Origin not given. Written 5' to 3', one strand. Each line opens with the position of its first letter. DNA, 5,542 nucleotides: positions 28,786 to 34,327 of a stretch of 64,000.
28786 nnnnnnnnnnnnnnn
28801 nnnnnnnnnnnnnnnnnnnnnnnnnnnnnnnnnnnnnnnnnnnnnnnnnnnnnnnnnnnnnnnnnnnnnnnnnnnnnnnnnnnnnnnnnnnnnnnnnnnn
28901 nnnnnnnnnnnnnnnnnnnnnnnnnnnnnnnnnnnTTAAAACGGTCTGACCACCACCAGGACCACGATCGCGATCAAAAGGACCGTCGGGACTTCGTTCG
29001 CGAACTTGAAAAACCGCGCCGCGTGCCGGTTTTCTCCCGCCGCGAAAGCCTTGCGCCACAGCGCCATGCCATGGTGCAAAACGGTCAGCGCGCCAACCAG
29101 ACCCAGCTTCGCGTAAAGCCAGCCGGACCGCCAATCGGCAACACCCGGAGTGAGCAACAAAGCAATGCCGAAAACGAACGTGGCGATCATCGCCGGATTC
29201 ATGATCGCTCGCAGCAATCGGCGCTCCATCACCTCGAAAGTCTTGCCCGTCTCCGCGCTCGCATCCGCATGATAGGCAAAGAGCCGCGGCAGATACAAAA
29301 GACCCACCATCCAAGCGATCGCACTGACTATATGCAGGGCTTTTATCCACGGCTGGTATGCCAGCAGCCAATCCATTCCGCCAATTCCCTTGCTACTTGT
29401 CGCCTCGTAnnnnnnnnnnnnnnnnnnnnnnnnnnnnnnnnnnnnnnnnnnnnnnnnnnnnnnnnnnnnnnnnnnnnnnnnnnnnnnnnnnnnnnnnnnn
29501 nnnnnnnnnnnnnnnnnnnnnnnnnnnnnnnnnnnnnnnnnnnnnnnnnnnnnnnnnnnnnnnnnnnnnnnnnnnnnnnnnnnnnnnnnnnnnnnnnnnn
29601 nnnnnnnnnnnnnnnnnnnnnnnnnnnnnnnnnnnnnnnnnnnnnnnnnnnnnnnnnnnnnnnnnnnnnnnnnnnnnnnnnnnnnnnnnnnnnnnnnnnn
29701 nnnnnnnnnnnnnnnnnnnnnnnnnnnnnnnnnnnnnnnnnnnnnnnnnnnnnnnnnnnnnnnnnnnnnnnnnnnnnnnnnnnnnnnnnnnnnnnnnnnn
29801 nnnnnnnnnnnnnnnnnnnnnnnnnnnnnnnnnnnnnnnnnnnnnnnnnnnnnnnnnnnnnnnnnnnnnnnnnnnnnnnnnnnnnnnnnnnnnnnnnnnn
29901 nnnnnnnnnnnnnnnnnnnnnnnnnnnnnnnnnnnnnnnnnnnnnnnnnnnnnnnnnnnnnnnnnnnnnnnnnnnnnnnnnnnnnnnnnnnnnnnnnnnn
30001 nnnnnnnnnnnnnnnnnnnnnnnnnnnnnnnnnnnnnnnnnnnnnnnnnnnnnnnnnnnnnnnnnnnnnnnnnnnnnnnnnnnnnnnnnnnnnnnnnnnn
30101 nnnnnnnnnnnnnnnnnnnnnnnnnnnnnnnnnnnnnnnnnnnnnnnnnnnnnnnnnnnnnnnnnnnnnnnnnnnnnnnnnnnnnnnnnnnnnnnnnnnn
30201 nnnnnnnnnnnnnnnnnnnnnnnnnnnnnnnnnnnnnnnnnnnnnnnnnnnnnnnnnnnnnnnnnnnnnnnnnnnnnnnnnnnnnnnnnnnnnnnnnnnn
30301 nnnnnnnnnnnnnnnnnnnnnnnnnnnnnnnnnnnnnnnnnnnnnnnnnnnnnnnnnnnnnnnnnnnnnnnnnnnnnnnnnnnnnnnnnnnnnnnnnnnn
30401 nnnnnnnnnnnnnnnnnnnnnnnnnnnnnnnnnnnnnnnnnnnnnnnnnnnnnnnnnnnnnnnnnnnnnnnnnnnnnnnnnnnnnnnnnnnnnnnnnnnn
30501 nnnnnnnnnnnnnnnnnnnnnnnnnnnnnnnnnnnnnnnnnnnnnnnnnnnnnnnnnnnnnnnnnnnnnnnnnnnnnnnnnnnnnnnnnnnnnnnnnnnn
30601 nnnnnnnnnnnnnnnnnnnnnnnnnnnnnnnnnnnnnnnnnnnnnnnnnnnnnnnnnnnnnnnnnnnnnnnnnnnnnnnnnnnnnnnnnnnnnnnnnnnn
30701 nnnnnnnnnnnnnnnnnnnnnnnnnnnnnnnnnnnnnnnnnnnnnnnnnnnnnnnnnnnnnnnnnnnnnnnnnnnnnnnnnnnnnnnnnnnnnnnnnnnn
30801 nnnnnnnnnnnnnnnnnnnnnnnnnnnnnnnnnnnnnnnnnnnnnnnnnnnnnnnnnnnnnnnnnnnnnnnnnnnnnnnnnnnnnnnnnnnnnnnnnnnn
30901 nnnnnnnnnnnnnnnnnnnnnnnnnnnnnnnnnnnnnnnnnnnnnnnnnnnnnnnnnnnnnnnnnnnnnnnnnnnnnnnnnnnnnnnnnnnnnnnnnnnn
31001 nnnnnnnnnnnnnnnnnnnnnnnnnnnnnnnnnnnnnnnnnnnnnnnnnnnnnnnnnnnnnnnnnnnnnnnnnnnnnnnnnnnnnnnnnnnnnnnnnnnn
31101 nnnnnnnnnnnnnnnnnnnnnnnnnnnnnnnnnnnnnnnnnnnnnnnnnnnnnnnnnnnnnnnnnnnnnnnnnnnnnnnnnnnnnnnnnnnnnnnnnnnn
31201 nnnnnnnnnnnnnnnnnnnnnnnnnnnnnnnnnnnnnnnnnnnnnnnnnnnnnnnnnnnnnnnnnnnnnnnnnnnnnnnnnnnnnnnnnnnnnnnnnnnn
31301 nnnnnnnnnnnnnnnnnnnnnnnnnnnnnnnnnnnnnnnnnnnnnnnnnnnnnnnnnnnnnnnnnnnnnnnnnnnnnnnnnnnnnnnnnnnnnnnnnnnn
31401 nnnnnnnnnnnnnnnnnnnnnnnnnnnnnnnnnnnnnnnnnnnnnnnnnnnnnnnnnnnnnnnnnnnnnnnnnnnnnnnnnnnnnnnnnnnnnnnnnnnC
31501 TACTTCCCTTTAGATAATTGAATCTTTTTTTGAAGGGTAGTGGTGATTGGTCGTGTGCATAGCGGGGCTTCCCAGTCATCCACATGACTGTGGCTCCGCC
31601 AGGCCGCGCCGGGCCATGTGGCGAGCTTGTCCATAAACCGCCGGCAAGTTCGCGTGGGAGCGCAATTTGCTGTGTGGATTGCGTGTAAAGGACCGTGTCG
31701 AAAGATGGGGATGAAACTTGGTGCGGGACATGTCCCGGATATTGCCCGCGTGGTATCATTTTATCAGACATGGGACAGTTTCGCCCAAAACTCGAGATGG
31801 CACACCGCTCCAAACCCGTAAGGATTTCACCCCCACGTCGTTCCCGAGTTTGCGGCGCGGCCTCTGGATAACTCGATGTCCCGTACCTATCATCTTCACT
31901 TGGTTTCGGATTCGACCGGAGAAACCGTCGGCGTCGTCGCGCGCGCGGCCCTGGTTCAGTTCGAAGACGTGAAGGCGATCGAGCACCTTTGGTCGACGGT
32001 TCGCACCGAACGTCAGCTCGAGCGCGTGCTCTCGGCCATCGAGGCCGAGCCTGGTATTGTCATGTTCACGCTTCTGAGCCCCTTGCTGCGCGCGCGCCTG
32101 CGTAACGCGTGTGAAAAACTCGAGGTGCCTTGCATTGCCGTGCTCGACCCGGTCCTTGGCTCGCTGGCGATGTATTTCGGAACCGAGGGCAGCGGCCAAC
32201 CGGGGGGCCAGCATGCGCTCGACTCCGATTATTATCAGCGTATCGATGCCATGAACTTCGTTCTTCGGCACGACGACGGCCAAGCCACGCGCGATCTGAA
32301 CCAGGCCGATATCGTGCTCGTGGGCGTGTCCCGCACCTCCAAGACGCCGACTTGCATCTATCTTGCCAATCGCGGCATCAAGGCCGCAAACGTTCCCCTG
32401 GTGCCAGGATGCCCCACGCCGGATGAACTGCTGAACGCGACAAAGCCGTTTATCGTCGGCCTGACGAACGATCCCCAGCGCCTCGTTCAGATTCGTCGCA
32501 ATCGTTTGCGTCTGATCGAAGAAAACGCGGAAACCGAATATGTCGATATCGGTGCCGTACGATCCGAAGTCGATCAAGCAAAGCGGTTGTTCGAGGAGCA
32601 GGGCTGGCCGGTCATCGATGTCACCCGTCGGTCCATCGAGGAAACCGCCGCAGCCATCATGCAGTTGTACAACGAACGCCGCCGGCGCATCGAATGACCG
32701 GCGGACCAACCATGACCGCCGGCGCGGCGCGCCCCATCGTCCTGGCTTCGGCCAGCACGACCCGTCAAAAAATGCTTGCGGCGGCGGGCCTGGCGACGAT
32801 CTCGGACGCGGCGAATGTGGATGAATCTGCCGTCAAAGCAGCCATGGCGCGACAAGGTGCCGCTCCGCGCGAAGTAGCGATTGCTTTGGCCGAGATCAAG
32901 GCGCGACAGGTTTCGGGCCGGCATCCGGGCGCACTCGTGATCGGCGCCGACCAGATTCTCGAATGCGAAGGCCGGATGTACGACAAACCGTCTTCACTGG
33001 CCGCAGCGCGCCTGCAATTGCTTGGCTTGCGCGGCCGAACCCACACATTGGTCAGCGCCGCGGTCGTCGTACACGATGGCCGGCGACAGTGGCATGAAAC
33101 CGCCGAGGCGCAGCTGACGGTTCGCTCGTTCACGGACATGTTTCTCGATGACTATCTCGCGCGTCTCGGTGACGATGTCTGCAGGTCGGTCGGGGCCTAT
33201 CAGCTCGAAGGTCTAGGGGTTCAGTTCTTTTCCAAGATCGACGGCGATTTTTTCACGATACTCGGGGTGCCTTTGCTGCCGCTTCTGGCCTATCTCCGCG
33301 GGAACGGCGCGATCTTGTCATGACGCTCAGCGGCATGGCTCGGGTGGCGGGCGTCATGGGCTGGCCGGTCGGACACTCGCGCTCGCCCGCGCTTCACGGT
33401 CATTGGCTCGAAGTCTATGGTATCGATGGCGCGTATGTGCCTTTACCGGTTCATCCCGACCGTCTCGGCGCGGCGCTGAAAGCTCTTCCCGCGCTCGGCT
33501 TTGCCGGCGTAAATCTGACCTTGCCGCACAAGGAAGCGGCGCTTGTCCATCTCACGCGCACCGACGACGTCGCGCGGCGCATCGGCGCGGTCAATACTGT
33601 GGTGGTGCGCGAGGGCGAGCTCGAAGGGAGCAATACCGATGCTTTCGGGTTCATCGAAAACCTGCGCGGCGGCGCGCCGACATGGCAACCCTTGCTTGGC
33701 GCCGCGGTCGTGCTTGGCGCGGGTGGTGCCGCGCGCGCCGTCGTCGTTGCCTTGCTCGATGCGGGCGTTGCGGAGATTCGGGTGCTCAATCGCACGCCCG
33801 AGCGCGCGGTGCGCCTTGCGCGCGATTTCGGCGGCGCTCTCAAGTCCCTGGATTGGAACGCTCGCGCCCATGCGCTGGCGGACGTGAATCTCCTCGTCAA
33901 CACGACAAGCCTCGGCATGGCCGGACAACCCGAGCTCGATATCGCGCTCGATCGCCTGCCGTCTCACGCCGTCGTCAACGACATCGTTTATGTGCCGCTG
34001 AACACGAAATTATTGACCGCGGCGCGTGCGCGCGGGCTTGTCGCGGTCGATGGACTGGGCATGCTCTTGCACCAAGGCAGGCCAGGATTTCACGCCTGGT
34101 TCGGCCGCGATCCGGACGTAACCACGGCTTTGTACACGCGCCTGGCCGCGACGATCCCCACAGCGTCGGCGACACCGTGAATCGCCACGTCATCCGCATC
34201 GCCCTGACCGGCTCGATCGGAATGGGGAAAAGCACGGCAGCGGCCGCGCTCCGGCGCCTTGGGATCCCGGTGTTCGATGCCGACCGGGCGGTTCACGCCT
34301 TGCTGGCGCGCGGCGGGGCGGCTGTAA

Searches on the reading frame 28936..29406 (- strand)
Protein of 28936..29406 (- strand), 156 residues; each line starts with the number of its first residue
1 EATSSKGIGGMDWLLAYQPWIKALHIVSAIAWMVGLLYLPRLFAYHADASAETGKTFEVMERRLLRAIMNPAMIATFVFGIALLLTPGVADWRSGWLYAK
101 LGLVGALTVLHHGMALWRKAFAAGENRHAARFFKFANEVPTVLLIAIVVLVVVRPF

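Call 15: search_protein_families(library=pfam, proteins=[window:28936-29406:-])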
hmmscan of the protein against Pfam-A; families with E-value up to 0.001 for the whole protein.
window:28936-29406:- (156 aa): 2 families
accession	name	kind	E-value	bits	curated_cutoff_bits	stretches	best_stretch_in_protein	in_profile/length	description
PF03653.18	UPF0093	-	5.1e-52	176.5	34.2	1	16-156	3-146/146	Uncharacterised protein family (UPF0093)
PF05425.18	CopD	-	8e-05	23.4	32.1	1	66-153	8-104/105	Copper resistance protein D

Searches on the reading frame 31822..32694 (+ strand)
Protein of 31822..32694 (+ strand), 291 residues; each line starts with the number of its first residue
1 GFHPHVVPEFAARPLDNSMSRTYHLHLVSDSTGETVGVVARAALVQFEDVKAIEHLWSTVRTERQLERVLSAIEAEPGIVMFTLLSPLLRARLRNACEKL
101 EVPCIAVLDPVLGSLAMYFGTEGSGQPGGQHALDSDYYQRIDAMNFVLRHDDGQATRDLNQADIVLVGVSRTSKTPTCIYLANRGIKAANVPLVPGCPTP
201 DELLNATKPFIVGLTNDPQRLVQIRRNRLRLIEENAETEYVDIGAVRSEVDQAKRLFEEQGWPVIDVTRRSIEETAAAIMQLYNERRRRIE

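Call 15: search_protein_families(library=pfam, proteins=[window:31822-32694:+])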
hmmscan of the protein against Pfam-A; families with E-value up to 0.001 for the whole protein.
window:31822-32694:+ (291 aa): 1 family
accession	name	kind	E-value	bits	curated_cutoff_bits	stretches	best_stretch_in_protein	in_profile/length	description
PF03618.20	Kinase-PPPase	-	5.2e-95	318.4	23.5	1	25-280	1-256/256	Kinase/pyrophosphorylase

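Call 48: find_homologous_proteins(query=window:31876-32694:+, max_evalue=1e-80)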
Query window:31876-32694:+ (273 aa): 7521 proteins with E <= 1e-80 among 8000 candidates; the best 120 are listed.
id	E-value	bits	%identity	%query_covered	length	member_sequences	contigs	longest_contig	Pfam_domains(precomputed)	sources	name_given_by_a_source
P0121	1.9e-171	586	97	100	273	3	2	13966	PF03618.21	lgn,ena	-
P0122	7.1e-167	571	94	100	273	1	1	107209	PF03618.21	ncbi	ncbi:MAG: pyruvate, water dikinase regulatory protein [Alphaproteobacteria bacterium]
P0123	3.2e-156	536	86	100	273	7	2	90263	PF03618.21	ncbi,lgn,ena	-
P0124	9.9e-135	466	77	99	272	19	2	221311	PF03618.21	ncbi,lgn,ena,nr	ncbi:MAG: kinase/pyrophosphorylase [Alphaproteobacteria bacterium]|nr:kinase/pyrophosphorylase [Alph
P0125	2.5e-133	461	76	99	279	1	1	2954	PF03618.21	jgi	jgi:[pyruvate, water dikinase]-phosphate phosphotransferase / [pyruvate, water dikinase] kinase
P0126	1.7e-132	458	75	99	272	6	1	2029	PF03618.21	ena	-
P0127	6.1e-130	450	75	98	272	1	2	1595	PF03618.21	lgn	-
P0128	2.6e-123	428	69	100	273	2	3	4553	PF03618.21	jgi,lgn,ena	-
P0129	1.1e-122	426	70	98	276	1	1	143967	PF03618.21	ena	-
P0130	2.0e-117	409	67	97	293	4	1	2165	PF03618.21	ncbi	-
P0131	3.2e-116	405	67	99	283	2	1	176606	PF03618.21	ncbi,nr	ncbi:MAG: pyruvate, water dikinase regulatory protein [Alphaproteobacteria bacterium]|nr:pyruvate, w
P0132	1.1e-115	403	66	97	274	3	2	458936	PF03618.21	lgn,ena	-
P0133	1.3e-115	403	66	97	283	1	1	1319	PF03618.21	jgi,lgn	jgi:regulator of PEP synthase PpsR (kinase-PPPase family)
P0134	1.7e-114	399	64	99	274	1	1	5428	PF03618.21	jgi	jgi:regulator of PEP synthase PpsR (kinase-PPPase family)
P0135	3.1e-114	399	65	97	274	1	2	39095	PF03618.21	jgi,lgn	jgi:hypothetical protein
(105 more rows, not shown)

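Call 49: find_encoding_contigs(protein=P0122, flank=10000, max_places=1)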
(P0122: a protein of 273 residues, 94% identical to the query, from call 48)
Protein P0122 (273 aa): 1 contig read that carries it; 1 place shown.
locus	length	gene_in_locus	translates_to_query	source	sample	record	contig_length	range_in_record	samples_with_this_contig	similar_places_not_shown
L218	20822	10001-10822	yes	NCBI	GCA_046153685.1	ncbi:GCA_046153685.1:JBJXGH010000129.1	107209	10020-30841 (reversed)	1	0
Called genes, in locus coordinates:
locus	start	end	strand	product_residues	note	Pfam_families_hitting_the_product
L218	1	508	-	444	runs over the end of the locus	PF10396:TrmE_N, PF12631:MnmE_helical, PF00350:Dynamin_N (faint), PF01926:MMR_HSR1, PF02421:FeoB_N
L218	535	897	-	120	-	-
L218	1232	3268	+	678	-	PF03190:Thioredox_DsbH, PF13899:Thioredoxin_7 (weak)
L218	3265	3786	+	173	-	PF02870:Methyltransf_1N (weak), PF01035:DNA_binding_1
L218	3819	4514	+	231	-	PF01738:DLH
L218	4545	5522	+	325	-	PF08240:ADH_N, PF00107:ADH_zinc_N, PF13602:ADH_zinc_N_2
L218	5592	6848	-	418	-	PF07498:Rho_N, PF07497:Rho_RNA_bind, PF00006:ATP-synt_ab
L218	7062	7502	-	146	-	PF03653:UPF0093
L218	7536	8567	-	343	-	PF00762:Ferrochelatase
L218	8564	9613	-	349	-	PF01208:URO-D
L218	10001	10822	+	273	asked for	PF03618:Kinase-PPPase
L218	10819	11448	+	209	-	PF02545:Maf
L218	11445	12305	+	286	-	PF08501:Shikimate_dh_N, PF01488:Shikimate_DH, PF18317:SDH_C (weak)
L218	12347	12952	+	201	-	PF01121:CoaE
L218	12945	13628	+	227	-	PF00929:RNase_T, PF13482:RNase_H_2 (faint)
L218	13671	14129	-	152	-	PF02556:SecB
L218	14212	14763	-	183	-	PF00300:His_Phos_1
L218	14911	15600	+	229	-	PF04280:Tim44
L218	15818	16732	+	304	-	PF03562:MltA, PF06725:3D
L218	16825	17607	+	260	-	PF02754:CCG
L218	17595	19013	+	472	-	PF02589:LUD_dom, PF13187:Fer4_9 (faint), PF00037:Fer4 (faint), PF12838:Fer4_7 (weak), PF13183:Fer4_8, PF13534:Fer4_17 (weak), PF11870:LutB_C (weak)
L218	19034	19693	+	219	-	PF02589:LUD_dom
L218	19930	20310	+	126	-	PF01713:Smr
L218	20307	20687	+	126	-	PF13560:HTH_31, PF01381:HTH_3, PF12844:HTH_19, PF13413:HTH_25 (weak), PF13443:HTH_26 (faint)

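Call 50: find_encoding_contigs(protein=P0123, flank=10000, max_places=2)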
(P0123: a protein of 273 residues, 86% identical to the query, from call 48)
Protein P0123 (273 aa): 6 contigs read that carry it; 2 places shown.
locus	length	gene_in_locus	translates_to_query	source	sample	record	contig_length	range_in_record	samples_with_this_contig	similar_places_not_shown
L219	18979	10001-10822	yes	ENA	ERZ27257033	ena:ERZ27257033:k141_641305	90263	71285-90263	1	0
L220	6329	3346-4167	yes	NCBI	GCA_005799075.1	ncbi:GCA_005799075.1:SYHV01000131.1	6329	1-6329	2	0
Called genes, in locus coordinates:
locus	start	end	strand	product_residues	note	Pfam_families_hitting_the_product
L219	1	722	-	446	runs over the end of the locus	PF10396:TrmE_N, PF12631:MnmE_helical, PF00350:Dynamin_N (faint), PF01926:MMR_HSR1, PF02421:FeoB_N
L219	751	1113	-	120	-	-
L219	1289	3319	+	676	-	PF03190:Thioredox_DsbH, PF13899:Thioredoxin_7 (weak)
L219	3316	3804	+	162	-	PF02870:Methyltransf_1N, PF01035:DNA_binding_1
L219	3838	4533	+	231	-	PF01738:DLH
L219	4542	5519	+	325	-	PF08240:ADH_N, PF00107:ADH_zinc_N, PF13602:ADH_zinc_N_2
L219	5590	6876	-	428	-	PF07498:Rho_N, PF07497:Rho_RNA_bind, PF00006:ATP-synt_ab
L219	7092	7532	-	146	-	PF03653:UPF0093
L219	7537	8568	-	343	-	PF00762:Ferrochelatase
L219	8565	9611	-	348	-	PF01208:URO-D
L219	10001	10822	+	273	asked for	PF03618:Kinase-PPPase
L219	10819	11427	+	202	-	PF02545:Maf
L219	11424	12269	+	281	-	PF08501:Shikimate_dh_N, PF01488:Shikimate_DH, PF18317:SDH_C (weak)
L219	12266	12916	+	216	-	PF01121:CoaE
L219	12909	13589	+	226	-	PF00929:RNase_T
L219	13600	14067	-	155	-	PF02556:SecB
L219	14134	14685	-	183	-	PF00300:His_Phos_1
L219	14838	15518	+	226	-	PF04280:Tim44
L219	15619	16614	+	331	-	PF03562:MltA, PF06725:3D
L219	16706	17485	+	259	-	PF02754:CCG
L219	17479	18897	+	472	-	PF02589:LUD_dom, PF13187:Fer4_9 (faint), PF13237:Fer4_10 (faint), PF00037:Fer4 (faint), PF12838:Fer4_7 (weak), PF13183:Fer4_8, PF13534:Fer4_17 (weak), PF11870:LutB_C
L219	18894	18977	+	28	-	?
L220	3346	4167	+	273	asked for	PF03618:Kinase-PPPase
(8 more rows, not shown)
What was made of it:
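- On Chromosomal origin (oriC), alphaproteobacterial hemE type: The same gene order is seen in L218 and L219 (calls 49, 50).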

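Call 51: find_encoding_contigs(protein=P0121, flank=10000, max_places=2)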
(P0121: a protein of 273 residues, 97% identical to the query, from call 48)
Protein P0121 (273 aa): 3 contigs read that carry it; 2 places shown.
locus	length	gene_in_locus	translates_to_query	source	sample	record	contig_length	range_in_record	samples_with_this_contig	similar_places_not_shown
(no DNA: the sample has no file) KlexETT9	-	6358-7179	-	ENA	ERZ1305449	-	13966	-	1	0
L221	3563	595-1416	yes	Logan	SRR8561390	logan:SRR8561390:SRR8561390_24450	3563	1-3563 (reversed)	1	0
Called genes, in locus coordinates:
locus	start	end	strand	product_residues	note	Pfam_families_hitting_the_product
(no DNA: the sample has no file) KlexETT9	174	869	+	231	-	PF01738:DLH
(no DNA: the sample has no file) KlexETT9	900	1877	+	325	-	PF08240:ADH_N, PF00107:ADH_zinc_N, PF13602:ADH_zinc_N_2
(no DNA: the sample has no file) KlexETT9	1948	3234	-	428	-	PF07498:Rho_N, PF07497:Rho_RNA_bind, PF00006:ATP-synt_ab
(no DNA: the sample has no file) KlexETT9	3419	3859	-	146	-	PF03653:UPF0093, PF05425:CopD (weak)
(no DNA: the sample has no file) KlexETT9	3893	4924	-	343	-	PF00762:Ferrochelatase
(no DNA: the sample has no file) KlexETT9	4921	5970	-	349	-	PF01208:URO-D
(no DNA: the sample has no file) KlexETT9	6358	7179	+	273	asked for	PF03618:Kinase-PPPase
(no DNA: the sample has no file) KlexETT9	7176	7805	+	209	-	PF02545:Maf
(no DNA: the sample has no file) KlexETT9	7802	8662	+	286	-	PF08501:Shikimate_dh_N, PF01488:Shikimate_DH, PF18317:SDH_C (weak)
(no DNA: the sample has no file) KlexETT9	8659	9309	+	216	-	PF01121:CoaE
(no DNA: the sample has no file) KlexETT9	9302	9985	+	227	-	PF00929:RNase_T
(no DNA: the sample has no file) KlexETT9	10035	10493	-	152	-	PF02556:SecB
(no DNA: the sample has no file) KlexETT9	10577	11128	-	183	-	PF00300:His_Phos_1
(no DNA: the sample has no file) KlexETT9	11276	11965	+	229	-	PF04280:Tim44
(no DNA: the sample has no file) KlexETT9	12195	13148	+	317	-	PF03562:MltA, PF06725:3D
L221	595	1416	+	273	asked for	PF03618:Kinase-PPPase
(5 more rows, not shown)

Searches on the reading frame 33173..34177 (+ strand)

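Call 15: search_protein_families(library=pfam, proteins=[window:33173-34177:+])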
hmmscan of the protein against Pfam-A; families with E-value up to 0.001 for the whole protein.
window:33173-34177:+ (335 aa): 3 families
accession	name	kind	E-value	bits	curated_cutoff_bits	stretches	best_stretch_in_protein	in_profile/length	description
PF08501.16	Shikimate_dh_N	-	5e-23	81.6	27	1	61-143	1-83/83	Shikimate dehydrogenase substrate binding domain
PF01488.26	Shikimate_DH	-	1.2e-08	35.6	24.3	1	178-246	15-84/138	Shikimate / quinate 5-dehydrogenase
PF18317.6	SDH_C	-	1.5e-06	28.3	25.8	1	294-317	1-24/31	Shikimate 5'-dehydrogenase C-terminal domain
